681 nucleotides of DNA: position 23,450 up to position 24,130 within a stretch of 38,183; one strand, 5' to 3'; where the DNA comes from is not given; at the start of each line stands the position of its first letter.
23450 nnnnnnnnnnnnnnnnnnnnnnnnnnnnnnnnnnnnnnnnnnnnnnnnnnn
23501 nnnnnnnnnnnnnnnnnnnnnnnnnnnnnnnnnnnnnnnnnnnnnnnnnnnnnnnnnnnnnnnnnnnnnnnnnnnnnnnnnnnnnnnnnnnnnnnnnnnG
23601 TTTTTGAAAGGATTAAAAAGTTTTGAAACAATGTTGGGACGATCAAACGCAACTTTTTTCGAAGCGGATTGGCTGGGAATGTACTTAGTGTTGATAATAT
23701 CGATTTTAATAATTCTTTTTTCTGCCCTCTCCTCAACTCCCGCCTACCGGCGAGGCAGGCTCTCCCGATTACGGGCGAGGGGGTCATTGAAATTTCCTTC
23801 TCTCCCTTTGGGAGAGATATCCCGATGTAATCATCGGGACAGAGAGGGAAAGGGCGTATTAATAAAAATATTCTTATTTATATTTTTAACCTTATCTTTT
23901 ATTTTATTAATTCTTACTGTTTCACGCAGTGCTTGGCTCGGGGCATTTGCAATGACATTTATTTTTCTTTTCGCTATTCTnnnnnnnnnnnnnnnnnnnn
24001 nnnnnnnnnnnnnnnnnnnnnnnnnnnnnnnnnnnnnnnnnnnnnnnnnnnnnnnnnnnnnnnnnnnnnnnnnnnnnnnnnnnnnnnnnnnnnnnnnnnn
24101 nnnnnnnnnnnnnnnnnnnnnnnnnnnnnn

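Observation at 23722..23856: GC-rich multi-hairpin block of about 135 nt translated inside an O-antigen-ligase-like membrane protein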

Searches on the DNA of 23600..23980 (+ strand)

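Call 30: search_rna_families(source=window, start=23600, end=23980, threshold=evalue, max_evalue=10, show_alignments=3)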
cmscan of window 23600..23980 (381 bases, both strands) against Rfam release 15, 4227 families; matches with E-value up to 10: 9.
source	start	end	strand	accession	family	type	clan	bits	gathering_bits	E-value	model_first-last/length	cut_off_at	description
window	23811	23882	-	RF02846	Ref84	Gene; antisense;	-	20.9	52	2.5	1-87/87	no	Enterococcus sRNA 84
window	23793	23900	+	RF00004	U2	Gene; snRNA; splicing;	CL00006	16.6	46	0.35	1-192/192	no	U2 spliceosomal RNA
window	23760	23817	+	RF02240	Xoo1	Gene; sRNA;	-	16.6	70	2.1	1-95/95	no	Xanthomonadaceae sRNA Xoo1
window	23796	23855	+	RF01762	whalefall-1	Gene; sRNA;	-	15.6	37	0.22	1-56/56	no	Whalefall-1 RNA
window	23793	23889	-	RF01054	preQ1-II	Cis-reg; riboswitch;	-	15.5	47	8.1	1-99/99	no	PreQ1-II (pre queuosine) riboswitch aptamer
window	23603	23665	+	RF02418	Spd-sr07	Gene; sRNA;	-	15.4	55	9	10-63/63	no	Streptococcus sRNA Spd-sr07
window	23791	23850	-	RF03520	mir-3059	Gene; miRNA;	-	13.6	88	8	1-59/59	no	mir-3059 microRNA precursor family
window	23790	23827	-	RF00517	serC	Cis-reg; leader;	-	12.4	35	3.1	1-52/52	no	serC leader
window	23783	23820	-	RF01762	whalefall-1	Gene; sRNA;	-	12.1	37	2.9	1-56/56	no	Whalefall-1 RNA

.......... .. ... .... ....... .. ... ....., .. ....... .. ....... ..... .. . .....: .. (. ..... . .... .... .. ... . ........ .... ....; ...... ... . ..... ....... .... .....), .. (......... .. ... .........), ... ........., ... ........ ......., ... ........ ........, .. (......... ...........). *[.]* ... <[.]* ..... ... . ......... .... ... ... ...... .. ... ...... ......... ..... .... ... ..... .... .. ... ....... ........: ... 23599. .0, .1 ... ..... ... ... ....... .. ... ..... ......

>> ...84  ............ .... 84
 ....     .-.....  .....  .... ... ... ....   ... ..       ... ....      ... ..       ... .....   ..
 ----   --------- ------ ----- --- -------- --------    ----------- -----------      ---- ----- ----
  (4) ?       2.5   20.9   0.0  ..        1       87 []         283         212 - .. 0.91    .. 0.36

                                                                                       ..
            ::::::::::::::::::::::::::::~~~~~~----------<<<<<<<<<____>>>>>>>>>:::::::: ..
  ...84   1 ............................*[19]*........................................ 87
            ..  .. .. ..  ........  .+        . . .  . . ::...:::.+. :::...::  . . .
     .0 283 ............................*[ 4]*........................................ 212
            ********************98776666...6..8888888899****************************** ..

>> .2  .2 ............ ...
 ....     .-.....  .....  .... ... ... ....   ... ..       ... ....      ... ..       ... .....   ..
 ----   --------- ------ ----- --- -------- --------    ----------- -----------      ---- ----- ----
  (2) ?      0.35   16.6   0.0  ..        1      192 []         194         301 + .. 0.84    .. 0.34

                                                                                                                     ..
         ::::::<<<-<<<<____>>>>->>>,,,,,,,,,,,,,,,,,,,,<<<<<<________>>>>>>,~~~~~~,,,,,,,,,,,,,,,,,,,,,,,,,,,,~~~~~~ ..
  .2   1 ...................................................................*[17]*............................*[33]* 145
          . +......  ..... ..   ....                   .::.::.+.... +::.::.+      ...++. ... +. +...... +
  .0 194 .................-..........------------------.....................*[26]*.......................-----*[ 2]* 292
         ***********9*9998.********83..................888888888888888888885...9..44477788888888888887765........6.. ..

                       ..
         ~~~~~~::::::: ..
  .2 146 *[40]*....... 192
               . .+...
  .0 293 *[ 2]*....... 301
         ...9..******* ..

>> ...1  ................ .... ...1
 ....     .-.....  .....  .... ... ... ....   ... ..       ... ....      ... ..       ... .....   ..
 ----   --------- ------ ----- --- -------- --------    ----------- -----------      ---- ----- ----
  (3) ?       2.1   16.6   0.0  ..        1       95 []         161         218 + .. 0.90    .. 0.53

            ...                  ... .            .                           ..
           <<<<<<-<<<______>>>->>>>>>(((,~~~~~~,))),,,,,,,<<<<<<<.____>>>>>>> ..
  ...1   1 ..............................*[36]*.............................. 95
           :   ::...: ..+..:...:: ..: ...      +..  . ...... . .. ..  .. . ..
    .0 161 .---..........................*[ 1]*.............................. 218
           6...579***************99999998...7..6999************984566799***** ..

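Call 32: search_rna_families(source=window, start=23785, end=23862, threshold=evalue, max_evalue=1, show_alignments=4)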
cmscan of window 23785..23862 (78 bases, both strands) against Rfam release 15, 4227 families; matches with E-value up to 1: 6.
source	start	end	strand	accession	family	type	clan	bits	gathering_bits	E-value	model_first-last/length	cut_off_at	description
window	23785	23840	-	RF03036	osmY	Gene; sRNA;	-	16.9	46.9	0.035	1-72/72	no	osmY RNA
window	23790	23847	+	RF01536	TB10Cs5H3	Gene; snRNA; snoRNA; HACA-box;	-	16.6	45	0.26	1-70/70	no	Trypanosomatid snoRNA TB10Cs5H3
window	23796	23855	+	RF01762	whalefall-1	Gene; sRNA;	-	15.6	37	0.044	1-56/56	no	Whalefall-1 RNA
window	23799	23853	+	RF01903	mir-500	Gene; miRNA;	-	14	78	0.48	1-84/84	no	mir-500 microRNA precursor family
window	23785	23820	-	RF01762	whalefall-1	Gene; sRNA;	-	13.8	37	0.16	1-36/56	3'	Whalefall-1 RNA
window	23790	23827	-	RF00517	serC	Cis-reg; leader;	-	12.4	35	0.64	1-52/52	no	serC leader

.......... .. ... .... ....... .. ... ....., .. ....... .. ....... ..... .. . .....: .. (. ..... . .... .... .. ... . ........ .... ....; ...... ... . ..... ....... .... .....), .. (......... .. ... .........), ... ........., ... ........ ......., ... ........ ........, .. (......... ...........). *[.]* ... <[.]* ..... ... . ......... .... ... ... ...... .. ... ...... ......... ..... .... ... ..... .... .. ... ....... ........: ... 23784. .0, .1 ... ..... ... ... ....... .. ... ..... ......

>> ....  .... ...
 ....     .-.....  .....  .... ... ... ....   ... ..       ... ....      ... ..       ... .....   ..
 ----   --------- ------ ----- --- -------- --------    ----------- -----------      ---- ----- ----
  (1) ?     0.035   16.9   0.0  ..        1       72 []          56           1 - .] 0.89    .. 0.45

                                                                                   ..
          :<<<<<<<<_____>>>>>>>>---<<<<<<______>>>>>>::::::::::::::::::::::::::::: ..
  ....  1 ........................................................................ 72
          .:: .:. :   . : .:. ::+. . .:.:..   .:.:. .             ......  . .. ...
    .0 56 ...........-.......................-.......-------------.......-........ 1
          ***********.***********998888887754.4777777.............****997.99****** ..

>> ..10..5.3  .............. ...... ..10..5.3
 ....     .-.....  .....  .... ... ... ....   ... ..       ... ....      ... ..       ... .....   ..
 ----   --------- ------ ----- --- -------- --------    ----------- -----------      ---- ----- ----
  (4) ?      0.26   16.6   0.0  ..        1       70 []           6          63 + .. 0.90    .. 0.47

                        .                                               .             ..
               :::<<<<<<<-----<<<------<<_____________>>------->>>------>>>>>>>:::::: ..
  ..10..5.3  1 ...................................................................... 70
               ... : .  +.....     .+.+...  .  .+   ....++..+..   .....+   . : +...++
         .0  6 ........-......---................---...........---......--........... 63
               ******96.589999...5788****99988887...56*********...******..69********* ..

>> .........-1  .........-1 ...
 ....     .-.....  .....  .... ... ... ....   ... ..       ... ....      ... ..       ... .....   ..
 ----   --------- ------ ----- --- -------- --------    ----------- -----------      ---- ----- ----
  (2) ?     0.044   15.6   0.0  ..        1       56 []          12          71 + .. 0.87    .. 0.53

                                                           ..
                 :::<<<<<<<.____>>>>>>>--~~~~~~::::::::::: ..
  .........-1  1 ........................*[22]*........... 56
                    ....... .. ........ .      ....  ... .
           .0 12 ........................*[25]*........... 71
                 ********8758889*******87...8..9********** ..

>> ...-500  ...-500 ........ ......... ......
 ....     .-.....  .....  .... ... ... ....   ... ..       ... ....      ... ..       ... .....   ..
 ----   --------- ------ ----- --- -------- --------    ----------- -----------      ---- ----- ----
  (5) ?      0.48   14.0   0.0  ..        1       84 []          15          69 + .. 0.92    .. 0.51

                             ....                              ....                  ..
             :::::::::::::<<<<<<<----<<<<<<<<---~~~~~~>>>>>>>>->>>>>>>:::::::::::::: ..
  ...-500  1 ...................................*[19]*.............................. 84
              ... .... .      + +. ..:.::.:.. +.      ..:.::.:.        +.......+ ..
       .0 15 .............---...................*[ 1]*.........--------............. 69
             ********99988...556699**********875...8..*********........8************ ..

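Call 49: build_rna_model(alignment_id=A2, structure=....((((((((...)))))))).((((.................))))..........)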
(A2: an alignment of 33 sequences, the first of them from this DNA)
Model R1 built from alignment A2 (33 sequences, 59 columns); structure: as given.
model positions 46; base pairs 12; branch points 1; effective number of sequences 6.05; information 1.197 bits per position. Calibrated on 0.2 Mb of random sequence (short: E-values are rough).
structure used (alignment columns):
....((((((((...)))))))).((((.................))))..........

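Call 50: search_with_rna_model(model_id=R1, sources=[window, L001, L003, L042, L099, L122, L062, L014, L024, L028, L036, L040, L056, L068, L084, L089, L090, L115], max_evalue=10, show_alignments=0)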
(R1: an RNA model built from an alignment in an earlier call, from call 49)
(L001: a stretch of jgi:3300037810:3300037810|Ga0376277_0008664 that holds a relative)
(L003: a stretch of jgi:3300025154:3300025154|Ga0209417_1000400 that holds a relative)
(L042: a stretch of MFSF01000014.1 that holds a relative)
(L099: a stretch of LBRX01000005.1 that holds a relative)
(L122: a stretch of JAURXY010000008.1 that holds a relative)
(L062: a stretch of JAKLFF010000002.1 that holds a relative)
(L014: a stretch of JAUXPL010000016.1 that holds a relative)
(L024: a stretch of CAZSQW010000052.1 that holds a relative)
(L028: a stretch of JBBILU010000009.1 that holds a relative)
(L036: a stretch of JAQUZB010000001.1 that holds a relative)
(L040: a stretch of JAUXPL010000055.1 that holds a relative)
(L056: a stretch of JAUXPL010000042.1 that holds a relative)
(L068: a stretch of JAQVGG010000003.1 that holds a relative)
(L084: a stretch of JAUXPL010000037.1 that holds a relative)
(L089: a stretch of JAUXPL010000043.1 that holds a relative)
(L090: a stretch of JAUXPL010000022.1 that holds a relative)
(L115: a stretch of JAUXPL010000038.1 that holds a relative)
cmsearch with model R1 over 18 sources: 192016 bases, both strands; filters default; matches with E-value up to 10: 48.
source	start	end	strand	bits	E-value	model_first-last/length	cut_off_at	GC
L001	10771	10820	+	61.4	2.6e-15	1-46/46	no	0.56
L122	3035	3084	+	60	6.6e-15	1-46/46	no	0.58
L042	623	678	-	59.8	7.9e-15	1-46/46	no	0.55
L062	1622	1674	+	57.3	4e-14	1-46/46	no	0.6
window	23795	23850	+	55.3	1.5e-13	1-46/46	no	0.5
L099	4632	4681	-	53.8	4e-13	1-46/46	no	0.52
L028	1787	1822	+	41.4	1.5e-09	1-46/46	no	0.5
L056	6127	6162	+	41.4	1.5e-09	1-46/46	no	0.5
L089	547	582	-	41.3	1.7e-09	1-46/46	no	0.5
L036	6808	6843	-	41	1.9e-09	1-46/46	no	0.47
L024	5720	5755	+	40.2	3.3e-09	1-46/46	no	0.47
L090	2729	2764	+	39.7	4.7e-09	1-46/46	no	0.53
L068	5430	5465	+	39.4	5.6e-09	1-46/46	no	0.53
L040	1865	1900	+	39.3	6.1e-09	1-46/46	no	0.53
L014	6564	6599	+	39.3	6.1e-09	1-46/46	no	0.53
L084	799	834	-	39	7.3e-09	1-46/46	no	0.53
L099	4569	4616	-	38.3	1.2e-08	1-46/46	no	0.48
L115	4140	4175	+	35.8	6.1e-08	1-46/46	no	0.47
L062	499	552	-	35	1e-07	1-46/46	no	0.65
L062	1711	1762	-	32.9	4.2e-07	1-46/46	no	0.56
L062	6180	6229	-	28.8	6.4e-06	1-46/46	no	0.7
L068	6683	6741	+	28.6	7.3e-06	1-46/46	no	0.32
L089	601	638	+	24.6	0.0001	1-46/46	no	0.61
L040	1809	1846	-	24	0.00015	1-46/46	no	0.63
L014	6523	6539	-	23.5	0.00022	6-22/46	no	0.59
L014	1704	1749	+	19.2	0.0038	1-46/46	no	0.61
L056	6087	6103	-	18.4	0.0062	6-22/46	no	0.65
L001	10732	10797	-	15.7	0.038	1-46/46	no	0.55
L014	3239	3281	-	15.3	0.051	1-46/46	no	0.51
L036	6817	6897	+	15.2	0.054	1-46/46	no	0.35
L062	433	447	+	14.9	0.066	7-21/46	no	0.67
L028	1777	1809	-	14.3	0.097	5-36/46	no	0.45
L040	1433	1477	+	13.5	0.16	1-46/46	no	0.47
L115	4084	4121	-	13.4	0.17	1-46/46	no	0.58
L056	6120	6149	-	13.3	0.19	5-38/46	no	0.5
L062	531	547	+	13.1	0.21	6-22/46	no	0.59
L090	2733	2751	-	12.9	0.24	5-23/46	no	0.53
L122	3039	3057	-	12.9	0.24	5-23/46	no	0.53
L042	656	674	+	12.9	0.24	5-23/46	no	0.53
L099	4659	4677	+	12.9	0.24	5-23/46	no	0.53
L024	5724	5742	-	12.9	0.24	5-23/46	no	0.53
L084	812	830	+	12.9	0.24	5-23/46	no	0.53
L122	7208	7260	-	11.8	0.49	1-46/46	no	0.47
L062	6187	6231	+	10.3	1.4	1-46/46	no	0.67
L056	2052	2127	-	8.8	3.6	1-46/46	no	0.53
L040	1321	1337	-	8.1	6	6-22/46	no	0.53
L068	4488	4525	+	8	6.3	1-46/46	no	0.66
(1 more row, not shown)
